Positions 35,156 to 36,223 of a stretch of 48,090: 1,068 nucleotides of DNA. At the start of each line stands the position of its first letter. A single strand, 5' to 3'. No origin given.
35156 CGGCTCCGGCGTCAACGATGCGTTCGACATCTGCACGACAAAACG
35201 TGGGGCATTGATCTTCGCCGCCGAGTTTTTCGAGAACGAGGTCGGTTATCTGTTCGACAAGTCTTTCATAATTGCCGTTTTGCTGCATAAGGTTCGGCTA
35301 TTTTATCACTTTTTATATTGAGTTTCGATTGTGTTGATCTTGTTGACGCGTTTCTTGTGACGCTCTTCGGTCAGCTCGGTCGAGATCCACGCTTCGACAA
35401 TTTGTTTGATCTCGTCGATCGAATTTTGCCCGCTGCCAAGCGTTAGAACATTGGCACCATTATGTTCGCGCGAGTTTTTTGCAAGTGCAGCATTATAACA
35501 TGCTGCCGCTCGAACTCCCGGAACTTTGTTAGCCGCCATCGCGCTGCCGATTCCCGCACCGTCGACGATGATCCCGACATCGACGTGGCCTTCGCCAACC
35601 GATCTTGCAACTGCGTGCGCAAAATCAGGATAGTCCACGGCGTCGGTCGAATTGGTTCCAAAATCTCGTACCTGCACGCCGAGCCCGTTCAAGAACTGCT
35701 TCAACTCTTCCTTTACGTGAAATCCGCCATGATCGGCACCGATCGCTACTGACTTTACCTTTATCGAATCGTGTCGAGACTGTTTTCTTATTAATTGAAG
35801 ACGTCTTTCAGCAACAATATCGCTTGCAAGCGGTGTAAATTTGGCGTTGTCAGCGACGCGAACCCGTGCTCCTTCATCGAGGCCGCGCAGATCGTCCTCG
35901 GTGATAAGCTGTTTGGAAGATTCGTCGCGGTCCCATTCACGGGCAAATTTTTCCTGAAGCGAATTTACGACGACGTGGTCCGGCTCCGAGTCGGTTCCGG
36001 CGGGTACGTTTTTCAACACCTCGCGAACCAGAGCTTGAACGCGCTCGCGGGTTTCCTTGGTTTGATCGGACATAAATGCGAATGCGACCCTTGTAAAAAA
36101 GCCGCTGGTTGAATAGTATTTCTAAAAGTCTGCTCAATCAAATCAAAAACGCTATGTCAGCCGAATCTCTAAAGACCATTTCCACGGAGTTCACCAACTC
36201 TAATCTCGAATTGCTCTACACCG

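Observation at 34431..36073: DeoC and RpiB both carry encapsulation-peptide-like N-terminal helices: orphan cargo of a sugar-phosphate microcompartment?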

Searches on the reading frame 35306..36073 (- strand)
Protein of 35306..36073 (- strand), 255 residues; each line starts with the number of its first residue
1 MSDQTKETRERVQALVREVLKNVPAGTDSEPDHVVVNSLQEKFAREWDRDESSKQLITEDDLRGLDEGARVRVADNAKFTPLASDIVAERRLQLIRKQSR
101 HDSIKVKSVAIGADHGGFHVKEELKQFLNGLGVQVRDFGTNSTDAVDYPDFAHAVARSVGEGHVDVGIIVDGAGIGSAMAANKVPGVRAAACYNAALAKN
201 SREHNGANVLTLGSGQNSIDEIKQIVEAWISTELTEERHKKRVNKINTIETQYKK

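Call 3: search_protein_families(library=pfam, proteins=[window:35306-36073:-], max_evalue=0.1)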
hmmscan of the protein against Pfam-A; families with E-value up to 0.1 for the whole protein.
window:35306-36073:- (255 aa): 1 family
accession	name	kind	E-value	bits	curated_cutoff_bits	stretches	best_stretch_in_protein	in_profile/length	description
PF02502.23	LacAB_rpiB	-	4e-49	166.6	24.7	1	109-246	1-138/138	Ribose/Galactose Isomerase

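Call 4: search_protein_families(library=ncbifam, proteins=[window:35306-36073:-], max_evalue=0.1)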
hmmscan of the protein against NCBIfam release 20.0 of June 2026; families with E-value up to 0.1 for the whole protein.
window:35306-36073:- (255 aa): 15 families
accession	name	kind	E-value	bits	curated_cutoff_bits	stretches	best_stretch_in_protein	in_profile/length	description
NF004051.0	PRK05571.1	subfamily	2.3e-48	163.8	135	1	107-251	2-147/149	ribose-5-phosphate isomerase B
TIGR00689.1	rpiB_lacA_lacB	subfamily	2.5e-46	157.2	88.3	1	109-251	1-144/145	RpiB/LacA/LacB family sugar-phosphate isomerase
TIGR01120.1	rpiB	equivalog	1.3e-44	151.6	138.65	1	109-250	2-143/143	ribose 5-phosphate isomerase B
TIGR02133.1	RPI_actino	equivalog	4.3e-35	120.8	168.2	1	109-251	3-147/148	ribose-5-phosphate isomerase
NF006381.0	PRK08622.1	equivalog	3.4e-28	98.6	234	1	108-254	2-149/171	galactose-6-phosphate isomerase subunit LacB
NF006380.0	PRK08621.1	equivalog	3.4e-26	92.3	164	1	108-248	2-140/142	galactose-6-phosphate isomerase subunit LacA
TIGR01119.1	lacB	equivalog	1.9e-22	79.7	312.55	1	109-253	3-148/171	galactose-6-phosphate isomerase subunit LacB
NF051858.1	EryPhIsonDerIRhiz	equivalog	2.1e-21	76.6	240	1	109-253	3-150/150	D-erythrulose-4-phosphate isomerase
NF009258.0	PRK12615.1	equivalog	7.3e-20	71.5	325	1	109-253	3-148/171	galactose-6-phosphate isomerase subunit LacB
NF009257.0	PRK12613.1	equivalog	1.1e-18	67.8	243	1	109-248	3-139/141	galactose-6-phosphate isomerase subunit LacA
TIGR01118.1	lacA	equivalog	2.3e-17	63.4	181.1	1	109-248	3-140/141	galactose-6-phosphate isomerase subunit LacA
NF006753.0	PRK09273.1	equivalog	0.0059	16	137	1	120-215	18-115/211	hypothetical protein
NF006882.0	PRK09375.2-3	equivalog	0.04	12.5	561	1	97-140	321-361/447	quinolinate synthase NadA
TIGR04540.1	CLB_0814_fam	hypoth_equivalog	0.047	13.9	50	0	220-247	12-39/73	TIGR04540 family protein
NF011595.0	PRK15020.1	equivalog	0.083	11.9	226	0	55-94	3-45/267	ethanolamine utilization cob(I)yrinic acid a,c-diamide adenosyltransferase EutT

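Call 8: find_homologous_proteins(query=window:35306-36073:-, max_evalue=0.00001)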
Query window:35306-36073:- (255 aa): 8000 proteins with E <= 0.00001 among 8000 candidates; the best 120 are listed.
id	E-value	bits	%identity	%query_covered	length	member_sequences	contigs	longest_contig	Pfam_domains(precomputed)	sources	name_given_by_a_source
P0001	5.4e-161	552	100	100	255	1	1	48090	PF02502.24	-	-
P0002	2.0e-160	550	100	100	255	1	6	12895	PF02502.24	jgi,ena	jgi:ribose 5-phosphate isomerase B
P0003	4.7e-160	548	100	100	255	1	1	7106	PF02502.24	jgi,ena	-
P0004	7.0e-159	545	99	100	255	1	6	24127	PF02502.24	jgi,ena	-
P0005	8.9e-159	544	98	100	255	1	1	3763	PF02502.24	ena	-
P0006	9.0e-159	544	98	100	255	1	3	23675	PF02502.24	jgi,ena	jgi:ribose 5-phosphate isomerase B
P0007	1.6e-158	543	98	100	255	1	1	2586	PF02502.24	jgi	-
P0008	1.7e-158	543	98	100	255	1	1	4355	PF02502.24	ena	-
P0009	4.1e-158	542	98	100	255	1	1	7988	PF02502.24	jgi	-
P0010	5.2e-158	542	98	100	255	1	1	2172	PF02502.24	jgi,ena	-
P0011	1.7e-157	540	98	100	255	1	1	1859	PF02502.24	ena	-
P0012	2.1e-156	537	97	100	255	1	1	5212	PF02502.24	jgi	jgi:ribose 5-phosphate isomerase B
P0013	3.9e-149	513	93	100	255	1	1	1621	PF02502.24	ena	-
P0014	2.3e-148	510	92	100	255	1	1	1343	PF02502.24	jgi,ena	-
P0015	3.0e-148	510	92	100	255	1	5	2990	PF02502.24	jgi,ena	-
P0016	9.7e-148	508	92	100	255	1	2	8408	PF02502.24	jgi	-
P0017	7.4e-147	505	91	100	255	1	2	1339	PF02502.24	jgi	-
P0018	1.0e-145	502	90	100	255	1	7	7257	PF02502.24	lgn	-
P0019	1.4e-144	498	90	100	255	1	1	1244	PF02502.24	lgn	-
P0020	4.3e-143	493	88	100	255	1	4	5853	PF02502.24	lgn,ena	-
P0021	1.5e-142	491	88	100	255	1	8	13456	PF02502.24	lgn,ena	-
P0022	1.6e-142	491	88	100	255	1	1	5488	PF02502.24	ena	-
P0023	7.7e-142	489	88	100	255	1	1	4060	PF02502.24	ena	-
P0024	1.0e-141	488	87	100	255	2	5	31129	PF02502.24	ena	-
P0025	2.7e-141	487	88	100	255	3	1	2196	PF02502.24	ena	-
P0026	2.1e-138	478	87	100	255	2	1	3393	PF02502.24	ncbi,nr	ncbi:MAG TPA: ribose 5-phosphate isomerase B [Pyrinomonadaceae bacterium]|nr:ribose 5-phosphate isom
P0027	1.3e-132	459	83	100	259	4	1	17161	PF02502.24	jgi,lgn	jgi:ribose 5-phosphate isomerase B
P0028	4.2e-125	434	77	100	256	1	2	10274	PF02502.24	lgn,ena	-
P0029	1.1e-124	433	77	100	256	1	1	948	PF02502.24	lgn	-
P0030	5.0e-122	424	76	100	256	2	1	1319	PF02502.24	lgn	-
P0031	7.9e-121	420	76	100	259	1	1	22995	PF02502.24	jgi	jgi:ribose 5-phosphate isomerase B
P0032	8.6e-121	420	75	100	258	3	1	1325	PF02502.24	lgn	-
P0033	1.2e-120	420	75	100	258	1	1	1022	PF02502.24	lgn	-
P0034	2.2e-119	415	74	100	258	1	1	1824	PF02502.24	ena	-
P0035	5.2e-119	414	75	100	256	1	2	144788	PF02502.24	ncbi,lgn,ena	-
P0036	6.8e-119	414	73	100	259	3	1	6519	PF02502.24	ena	-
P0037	1.5e-118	413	74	100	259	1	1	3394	PF02502.24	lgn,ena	-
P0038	2.7e-118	412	73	100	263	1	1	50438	PF02502.24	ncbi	-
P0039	3.6e-118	411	74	100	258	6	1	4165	PF02502.24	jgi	jgi:ribose 5-phosphate isomerase B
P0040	3.7e-118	411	74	100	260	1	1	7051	PF02502.24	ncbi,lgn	-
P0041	4.9e-118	411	74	100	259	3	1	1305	PF02502.24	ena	-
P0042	5.8e-118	411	73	100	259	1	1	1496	PF02502.24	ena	-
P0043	6.7e-118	411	73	100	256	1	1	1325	PF02502.24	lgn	-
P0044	1.9e-117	409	74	99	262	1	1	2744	PF02502.24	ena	-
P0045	2.4e-117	409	73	100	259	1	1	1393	PF02502.24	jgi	jgi:ribose 5-phosphate isomerase B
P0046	4.0e-117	408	73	100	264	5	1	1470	PF02502.24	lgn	-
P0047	4.2e-117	408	71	100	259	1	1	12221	PF02502.24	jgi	-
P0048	5.4e-117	408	73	100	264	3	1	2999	PF02502.24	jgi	jgi:ribose 5-phosphate isomerase B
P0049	8.3e-117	407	71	100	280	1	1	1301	PF02502.24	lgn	-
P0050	9.3e-117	407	71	100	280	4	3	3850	PF02502.24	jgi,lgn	jgi:ribose 5-phosphate isomerase B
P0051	1.2e-116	406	73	100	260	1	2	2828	PF02502.24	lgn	-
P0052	1.4e-116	406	73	100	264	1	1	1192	PF02502.24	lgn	-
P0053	2.4e-116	405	73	100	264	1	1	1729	PF02502.24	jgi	jgi:ribose 5-phosphate isomerase B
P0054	2.7e-116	405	73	100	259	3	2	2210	PF02502.24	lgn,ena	-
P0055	8.4e-116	404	69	100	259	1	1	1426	PF02502.24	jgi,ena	-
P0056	1.1e-115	403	73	100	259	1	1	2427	PF02502.24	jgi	-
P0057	1.5e-115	403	73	100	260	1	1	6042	PF02502.24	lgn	-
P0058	1.6e-115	403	70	100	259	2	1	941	PF02502.24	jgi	jgi:ribose 5-phosphate isomerase B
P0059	1.9e-115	402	73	99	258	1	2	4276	PF02502.24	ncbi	-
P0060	2.0e-115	402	73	100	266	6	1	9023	PF02502.24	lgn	-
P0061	2.1e-115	402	73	98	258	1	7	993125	PF02502.24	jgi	jgi:ribose 5-phosphate isomerase B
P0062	2.6e-115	402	69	100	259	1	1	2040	PF02502.24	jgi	jgi:ribose 5-phosphate isomerase B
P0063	3.0e-115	402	72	100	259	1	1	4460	PF02502.24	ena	-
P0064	3.9e-115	401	73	100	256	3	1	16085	PF02502.24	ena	-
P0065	4.0e-115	401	70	100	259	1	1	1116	PF02502.24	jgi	jgi:ribose 5-phosphate isomerase B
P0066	4.5e-115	401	70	100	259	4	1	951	PF02502.24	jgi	jgi:ribose 5-phosphate isomerase B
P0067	4.7e-115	401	72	100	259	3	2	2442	PF02502.24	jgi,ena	-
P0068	5.2e-115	401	69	100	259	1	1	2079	PF02502.24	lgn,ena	-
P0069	5.8e-115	401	74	100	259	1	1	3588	PF02502.24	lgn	-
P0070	9.8e-115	400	68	100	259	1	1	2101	PF02502.24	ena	-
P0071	1.0e-114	400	69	100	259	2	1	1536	PF02502.24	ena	-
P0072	1.1e-114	400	69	100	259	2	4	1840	PF02502.24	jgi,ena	jgi:sugar-phosphate isomerases, RpiB/LacA/LacB family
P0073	1.9e-114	399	72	100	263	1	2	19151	PF02502.24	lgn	-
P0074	2.1e-114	399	69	100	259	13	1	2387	PF02502.24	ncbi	-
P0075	2.4e-114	399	71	100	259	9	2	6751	PF02502.24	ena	-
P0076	2.9e-114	399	72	100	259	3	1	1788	PF02502.24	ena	-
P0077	2.9e-114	399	73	100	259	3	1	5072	PF02502.24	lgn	-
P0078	3.2e-114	398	73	98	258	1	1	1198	PF02502.24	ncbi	-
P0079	3.4e-114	398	68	100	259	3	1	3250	PF02502.24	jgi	-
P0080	4.0e-114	398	72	100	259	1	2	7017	PF02502.24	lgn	-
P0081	4.3e-114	398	73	98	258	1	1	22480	PF02502.24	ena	-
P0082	4.5e-114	398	71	100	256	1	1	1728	PF02502.24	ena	-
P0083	4.7e-114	398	74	100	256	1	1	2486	PF02502.24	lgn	-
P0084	4.9e-114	398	74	98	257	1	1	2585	PF02502.24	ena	-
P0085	5.9e-114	398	73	98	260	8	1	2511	PF02502.24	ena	-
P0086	6.1e-114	398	72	100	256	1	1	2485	PF02502.24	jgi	jgi:ribose 5-phosphate isomerase B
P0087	7.1e-114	397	72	98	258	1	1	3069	PF02502.24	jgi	-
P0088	7.2e-114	397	69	100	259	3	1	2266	PF02502.24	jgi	-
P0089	9.4e-114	397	72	98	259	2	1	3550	PF02502.24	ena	-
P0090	9.9e-114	397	68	100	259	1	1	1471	PF02502.24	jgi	-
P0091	1.1e-113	397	71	100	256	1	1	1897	PF02502.24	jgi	jgi:ribose 5-phosphate isomerase B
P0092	1.1e-113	397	72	98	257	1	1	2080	PF02502.24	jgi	-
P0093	1.2e-113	397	72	99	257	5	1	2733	PF02502.24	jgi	jgi:ribose 5-phosphate isomerase B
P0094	1.2e-113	397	72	99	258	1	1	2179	PF02502.24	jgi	-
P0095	1.2e-113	397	73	98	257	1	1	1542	PF02502.24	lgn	-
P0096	1.3e-113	397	70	100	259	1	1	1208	PF02502.24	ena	-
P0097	1.4e-113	396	68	100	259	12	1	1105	PF02502.24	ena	-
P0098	1.4e-113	396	69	100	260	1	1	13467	PF02502.24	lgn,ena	-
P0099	1.7e-113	396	69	100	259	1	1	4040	PF02502.24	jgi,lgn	jgi:ribose 5-phosphate isomerase B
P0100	1.8e-113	396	73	98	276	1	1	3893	PF02502.24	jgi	jgi:ribose 5-phosphate isomerase B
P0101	1.9e-113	396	71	100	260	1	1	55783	PF02502.24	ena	-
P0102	2.0e-113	396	73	100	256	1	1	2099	PF02502.24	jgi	jgi:ribose 5-phosphate isomerase B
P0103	2.1e-113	396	69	100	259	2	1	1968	PF02502.24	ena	-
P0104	2.2e-113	396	71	98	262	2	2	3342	PF02502.24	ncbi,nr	ncbi:MAG: ribose 5-phosphate isomerase B [Acidobacteriota bacterium]|nr:ribose 5-phosphate isomerase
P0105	2.5e-113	396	71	100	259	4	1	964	PF02502.24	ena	-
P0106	2.6e-113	395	71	100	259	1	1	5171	PF02502.24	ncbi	-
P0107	2.9e-113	395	69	100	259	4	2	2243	PF02502.24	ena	-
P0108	3.2e-113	395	70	100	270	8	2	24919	PF02502.24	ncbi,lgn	-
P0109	3.3e-113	395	71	99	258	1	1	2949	PF02502.24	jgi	jgi:ribose 5-phosphate isomerase B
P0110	3.6e-113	395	71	100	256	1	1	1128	PF02502.24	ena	-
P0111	3.6e-113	395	72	98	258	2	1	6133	PF02502.24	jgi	jgi:ribose 5-phosphate isomerase B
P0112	3.7e-113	395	71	100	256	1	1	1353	PF02502.24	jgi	-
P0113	3.8e-113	395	73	98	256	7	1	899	PF02502.24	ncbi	-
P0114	3.9e-113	395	71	100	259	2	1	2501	PF02502.24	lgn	-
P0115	4.0e-113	395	72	99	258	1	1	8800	PF02502.24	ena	-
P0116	4.0e-113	395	72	99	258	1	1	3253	PF02502.24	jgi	jgi:ribose 5-phosphate isomerase B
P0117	4.1e-113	395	71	100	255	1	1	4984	PF02502.24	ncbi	-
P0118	4.3e-113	395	71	99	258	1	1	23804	PF02502.24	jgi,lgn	jgi:ribose 5-phosphate isomerase B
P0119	5.0e-113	395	69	100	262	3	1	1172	PF02502.24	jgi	jgi:ribose 5-phosphate isomerase B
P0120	5.4e-113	394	69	100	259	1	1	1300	PF02502.24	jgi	jgi:ribose 5-phosphate isomerase B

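Call 15: find_encoding_contigs(protein=P0061, flank=10000, max_places=3)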
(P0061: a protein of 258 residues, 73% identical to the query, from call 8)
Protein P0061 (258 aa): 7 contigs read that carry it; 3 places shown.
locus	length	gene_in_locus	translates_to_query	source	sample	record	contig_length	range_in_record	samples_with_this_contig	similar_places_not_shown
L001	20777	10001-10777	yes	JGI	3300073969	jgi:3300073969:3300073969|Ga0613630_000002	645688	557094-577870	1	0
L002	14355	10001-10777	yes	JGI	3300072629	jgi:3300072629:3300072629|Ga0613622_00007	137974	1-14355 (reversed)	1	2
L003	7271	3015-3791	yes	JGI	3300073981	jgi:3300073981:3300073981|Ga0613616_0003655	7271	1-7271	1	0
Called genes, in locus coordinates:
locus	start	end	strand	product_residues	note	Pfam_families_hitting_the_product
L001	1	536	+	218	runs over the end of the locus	-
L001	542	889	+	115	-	-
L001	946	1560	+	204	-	-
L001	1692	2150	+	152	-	PF00075:RNase_H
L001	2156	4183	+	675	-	-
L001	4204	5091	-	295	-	PF06325:PrmA, PF08242:Methyltransf_12 (faint), PF05175:MTS, PF13489:Methyltransf_23 (weak), PF13847:Methyltransf_31, PF08241:Methyltransf_11 (weak), PF13649:Methyltransf_25 (weak)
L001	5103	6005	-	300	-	PF02421:FeoB_N, PF03193:RsgA_GTPase (weak), PF10662:PduV-EutP, PF00350:Dynamin_N (weak), PF01926:MMR_HSR1, PF00009:GTP_EFTU, PF07650:KH_2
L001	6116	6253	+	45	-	-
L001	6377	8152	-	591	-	-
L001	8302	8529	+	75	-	-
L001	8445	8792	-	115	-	PF01740:STAS, PF13466:STAS_2 (weak)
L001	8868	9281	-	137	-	PF13581:HATPase_c_2, PF02518:HATPase_c (weak)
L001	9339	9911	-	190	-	PF00156:Pribosyltran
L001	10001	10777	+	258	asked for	PF02502:LacAB_rpiB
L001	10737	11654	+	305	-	PF01791:DeoC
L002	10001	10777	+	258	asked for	PF02502:LacAB_rpiB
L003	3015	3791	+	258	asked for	PF02502:LacAB_rpiB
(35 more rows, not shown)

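Call 36: find_related_loci(query=A2, collection=genome_contigs, flank=10000)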
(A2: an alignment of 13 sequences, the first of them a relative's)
Query A2 (255 aa) in genome_contigs; peptide patterns used: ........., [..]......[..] (x = any residue, [..] = any of these).
600 stretches matched a pattern (row limit reached: there are more); 587 encode a relative of the query (tblastn E <= 1e-3); the best 80 are kept; 80 distinct loci.
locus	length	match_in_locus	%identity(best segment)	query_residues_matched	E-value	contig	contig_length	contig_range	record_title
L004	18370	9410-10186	72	1-255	4e-123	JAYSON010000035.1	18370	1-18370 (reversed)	MAG: Chloracidobacterium sp. isolate GFS_11198 GFS_11198_34, whole genome shotgun sequence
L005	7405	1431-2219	68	1-255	3e-122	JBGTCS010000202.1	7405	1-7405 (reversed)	MAG: Pyrinomonadaceae bacterium isolate JTS-RE125 k141_5328523, whole genome shotgun sequence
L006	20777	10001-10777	68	1-255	5e-118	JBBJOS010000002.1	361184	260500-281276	MAG: Pyrinomonadaceae bacterium isolate RDP_SRG_07 MBC-RDOWN_F0-S0_4, whole genome shotgun sequence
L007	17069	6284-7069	68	1-255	4e-118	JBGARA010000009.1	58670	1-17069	MAG: Pyrinomonadaceae bacterium isolate MAG_AAO_H125.33 AAOH125-33_opera_contig_1516, whole genome shotgun sequence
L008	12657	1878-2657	68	1-254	6e-118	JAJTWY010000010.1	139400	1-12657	MAG: Pyrinomonadaceae bacterium isolate DTUACD1 10-Genome16, whole genome shotgun sequence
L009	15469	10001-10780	67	1-255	1e-117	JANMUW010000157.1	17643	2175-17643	MAG: Acidobacteriota bacterium isolate SOY_1_B_metabat.193 SOY_1_B_k141_4488082, whole genome shotgun sequence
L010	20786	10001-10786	67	1-255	2e-117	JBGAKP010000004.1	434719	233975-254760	MAG: Pyrinomonadaceae bacterium isolate MAG_AAO_H10.9 AAOH10-9_opera_contig_70, whole genome shotgun sequence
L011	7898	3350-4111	69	7-255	5e-117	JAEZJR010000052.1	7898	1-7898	MAG: Acidobacteria bacterium isolate OH_CDB_243 k127_883287, whole genome shotgun sequence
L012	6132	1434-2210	67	1-255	5e-116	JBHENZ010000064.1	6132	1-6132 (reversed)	MAG: Pyrinomonadaceae bacterium isolate S5_bin.7.orig S5_k141_2436880, whole genome shotgun sequence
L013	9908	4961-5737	68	1-255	8e-116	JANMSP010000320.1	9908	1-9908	MAG: Pyrinomonadaceae bacterium isolate SOY_29_metabat_399 SOY_29_k141_557519, whole genome shotgun sequence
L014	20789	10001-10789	67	1-255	1e-114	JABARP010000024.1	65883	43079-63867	MAG: Pyrinomonadaceae bacterium isolate Bin_6R c_000000001561, whole genome shotgun sequence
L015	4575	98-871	72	1-255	5e-115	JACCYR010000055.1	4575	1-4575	MAG: Acidobacteria bacterium isolate MGR_bin209 SD2897-2912_k127_6974088, whole genome shotgun sequence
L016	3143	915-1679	72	4-255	4e-116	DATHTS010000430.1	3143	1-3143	MAG TPA_asm: Pyrinomonadaceae bacterium isolate SMAG_U16086 k141_629362, whole genome shotgun sequence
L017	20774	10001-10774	71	1-255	8e-113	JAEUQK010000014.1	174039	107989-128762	MAG: Blastocatellia bacterium isolate new MAG-249 k141_3086882, whole genome shotgun sequence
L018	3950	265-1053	65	1-255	1e-114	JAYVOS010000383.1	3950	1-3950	MAG: Chloracidobacterium sp. isolate GL72_DN_concoct_256 GL72_DN_concoct_256_382, whole genome shotgun sequence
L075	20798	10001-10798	57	1-254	1e-95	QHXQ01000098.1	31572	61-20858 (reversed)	MAG: Acidobacteria bacterium isolate gp4 AA16 14_0919_09_20cm_scaffold_418_curated, whole genome shotgun sequence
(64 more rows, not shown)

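Call 38: predict_structure(alignment_id=A1)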
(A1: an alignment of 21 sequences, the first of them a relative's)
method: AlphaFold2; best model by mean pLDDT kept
length: 255 residues; sequences in the alignment: 21
mean_pLDDT: 78.2   pTM: 0.57
mean pLDDT of the five models: 78.2, 76.1, 75.4, 73.6, 71.5
residues with pLDDT >= 90: 44; 70-90: 152; 50-70: 36; < 50: 23
segments of 3 or more residues with pLDDT < 50: 23-27, 32-40, 141-145
pLDDT, mean of each block of 10 residues (from residue 1): 59 67 50 48 66 85 84 84 88 77 78 84 90 82 53 88 90 82 88 89 89 84 91 81 79 75
secondary structure, 60 per line:
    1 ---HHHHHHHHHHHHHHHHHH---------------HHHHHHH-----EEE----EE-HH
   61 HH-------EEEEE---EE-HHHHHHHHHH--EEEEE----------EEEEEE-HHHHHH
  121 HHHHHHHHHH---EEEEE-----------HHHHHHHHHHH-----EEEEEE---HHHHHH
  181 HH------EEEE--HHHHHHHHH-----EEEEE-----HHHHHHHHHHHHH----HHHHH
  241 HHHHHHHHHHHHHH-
elements in order: H4-21 H37-43 E49-51 H59-62 E70-74 H81-90 E93-97 E108-113 H115-130 E134-138 H150-160 E166-171 H175-182 E189-192 H195-203 E209-213 H219-231 H236-254

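Call 43: fold_search(model_id=the predicted structure, library=pdb)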
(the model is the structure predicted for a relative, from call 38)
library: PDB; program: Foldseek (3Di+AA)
matches with E <= 10: 1031; with E <= 0.001: 45
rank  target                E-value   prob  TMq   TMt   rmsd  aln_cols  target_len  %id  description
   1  3he8_A                1.6e-14  1.00  0.53  0.88   2.8       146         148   47  Structural study of Clostridium thermocellum Ribose-5-Phosphate Isomerase B (released 2009-11-10)
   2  1nn4_B                3.7e-14  1.00  0.53  0.83   2.9       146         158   42  Structural Genomics, RpiB/AlsB (released 2003-07-29)
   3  1nn4_D                3.9e-14  1.00  0.53  0.83   2.9       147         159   42  Structural Genomics, RpiB/AlsB (released 2003-07-29)
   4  2vvr_B                3.9e-14  1.00  0.52  0.88   2.9       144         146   42  Crystal structure of the H99N mutant of ribose-5-phosphate isomerase B from E. coli soaked with ribose 5-phosphate (released 2008-07-08)
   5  1nn4_A                6.0e-14  1.00  0.52  0.82   2.9       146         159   42  Structural Genomics, RpiB/AlsB (released 2003-07-29)
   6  6fxw                  7.1e-14  1.00  0.52  0.84   3.1       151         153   40  Structure of Leishmania infantum type B ribose 5-phosphate isomerase (released 2019-05-22)
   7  2vvr_A                7.6e-14  1.00  0.52  0.88   2.9       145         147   42  Crystal structure of the H99N mutant of ribose-5-phosphate isomerase B from E. coli soaked with ribose 5-phosphate (released 2008-07-08)
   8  3k7s_A                2.0e-13  1.00  0.52  0.85   3.0       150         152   39  Complex of Trypanosoma cruzi ribose 5-phosphate isomerase type B with ribose 5-phosphate (released 2010-10-27)
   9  1o1x                  2.3e-13  1.00  0.51  0.87   2.9       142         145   39  Crystal structure of a ribose 5-phosphate isomerase rpib (tm1080) from thermotoga maritima at 1.90 A resolution (released 2003-04-01)
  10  3k7p_A                2.6e-13  1.00  0.52  0.84   3.0       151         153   38  Structure of mutant of ribose 5-phosphate isomerase type B from Trypanosoma cruzi. (released 2010-10-27)
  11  6fxs_A                2.9e-13  1.00  0.51  0.85   3.0       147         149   41  Structure of Trypanosoma brucei type B ribose 5-phosphate isomerase (released 2019-05-22)
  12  6fxs_B                4.1e-13  1.00  0.51  0.85   2.9       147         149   42  Structure of Trypanosoma brucei type B ribose 5-phosphate isomerase (released 2019-05-22)
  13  6fxl_B                4.1e-13  1.00  0.52  0.85   3.0       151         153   39  Structure of Trypanosoma cruzi type B ribose 5-phosphate isomerase (TcRpiB) (released 2019-05-22)
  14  3k7p_B                4.7e-13  1.00  0.52  0.85   3.0       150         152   39  Structure of mutant of ribose 5-phosphate isomerase type B from Trypanosoma cruzi. (released 2010-10-27)
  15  3k7o_A                5.6e-13  1.00  0.52  0.85   2.9       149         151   40  Structure of type B ribose 5-phosphate isomerase from Trypanosoma cruzi (released 2010-10-27)
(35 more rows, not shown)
